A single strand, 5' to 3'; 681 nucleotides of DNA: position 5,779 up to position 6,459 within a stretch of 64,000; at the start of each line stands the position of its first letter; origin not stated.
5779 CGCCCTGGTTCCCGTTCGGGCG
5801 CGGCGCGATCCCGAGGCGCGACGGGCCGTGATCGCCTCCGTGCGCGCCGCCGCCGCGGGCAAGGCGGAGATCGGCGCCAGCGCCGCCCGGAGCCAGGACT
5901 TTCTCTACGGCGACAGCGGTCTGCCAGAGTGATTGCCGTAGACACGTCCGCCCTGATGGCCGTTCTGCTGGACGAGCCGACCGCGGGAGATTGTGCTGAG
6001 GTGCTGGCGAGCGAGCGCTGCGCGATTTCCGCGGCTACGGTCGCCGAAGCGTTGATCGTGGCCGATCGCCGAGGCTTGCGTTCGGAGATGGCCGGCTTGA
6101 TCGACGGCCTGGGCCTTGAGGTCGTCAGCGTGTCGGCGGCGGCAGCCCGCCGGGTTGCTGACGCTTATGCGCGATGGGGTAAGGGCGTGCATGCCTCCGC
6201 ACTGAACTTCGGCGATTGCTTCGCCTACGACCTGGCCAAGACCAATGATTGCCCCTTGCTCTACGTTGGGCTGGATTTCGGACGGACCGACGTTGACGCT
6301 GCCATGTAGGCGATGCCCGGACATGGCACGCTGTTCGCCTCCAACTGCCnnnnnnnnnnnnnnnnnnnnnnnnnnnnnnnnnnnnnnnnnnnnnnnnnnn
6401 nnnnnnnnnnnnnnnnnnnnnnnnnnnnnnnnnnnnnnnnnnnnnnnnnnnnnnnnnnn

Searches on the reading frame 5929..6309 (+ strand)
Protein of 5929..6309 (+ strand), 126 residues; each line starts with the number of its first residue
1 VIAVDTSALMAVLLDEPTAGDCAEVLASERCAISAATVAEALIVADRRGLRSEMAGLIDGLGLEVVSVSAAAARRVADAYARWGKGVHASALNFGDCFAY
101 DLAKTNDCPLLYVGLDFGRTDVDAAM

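Call 4: search_protein_families(library=pfam, proteins=[window:5929-6309:+], max_evalue=1)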
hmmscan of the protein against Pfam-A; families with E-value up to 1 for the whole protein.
window:5929-6309:+ (126 aa): 1 family
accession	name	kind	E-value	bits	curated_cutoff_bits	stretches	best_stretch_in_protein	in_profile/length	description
PF01850.27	PIN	-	2.2e-14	54.5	23.6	1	2-121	1-118/120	PIN domain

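Call 5: search_protein_families(library=padloc, proteins=[window:5929-6309:+], max_evalue=1)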
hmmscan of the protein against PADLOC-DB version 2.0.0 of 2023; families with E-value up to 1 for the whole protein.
window:5929-6309:+ (126 aa): 0 families

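Call 6: search_protein_families(library=ncbifam, proteins=[window:5929-6309:+], max_evalue=1)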
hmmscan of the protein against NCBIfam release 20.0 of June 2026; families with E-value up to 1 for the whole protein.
window:5929-6309:+ (126 aa): 3 families
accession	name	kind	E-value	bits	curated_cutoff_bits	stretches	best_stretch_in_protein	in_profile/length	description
NF009012.0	PRK12355.2-1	equivalog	0.027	12.7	775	1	27-102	262-338/795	type-F conjugative transfer system mating-pair stabilization protein TraN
NF000152.2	AAC_6p_A37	exception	0.03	14.6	250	1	22-92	44-114/133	aminoglycoside 6'-N-acetyltransferase AacA37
NF047870.1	PKS_KR_start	domain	0.085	13.3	35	1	39-77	20-57/78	KR prefix domain-containing protein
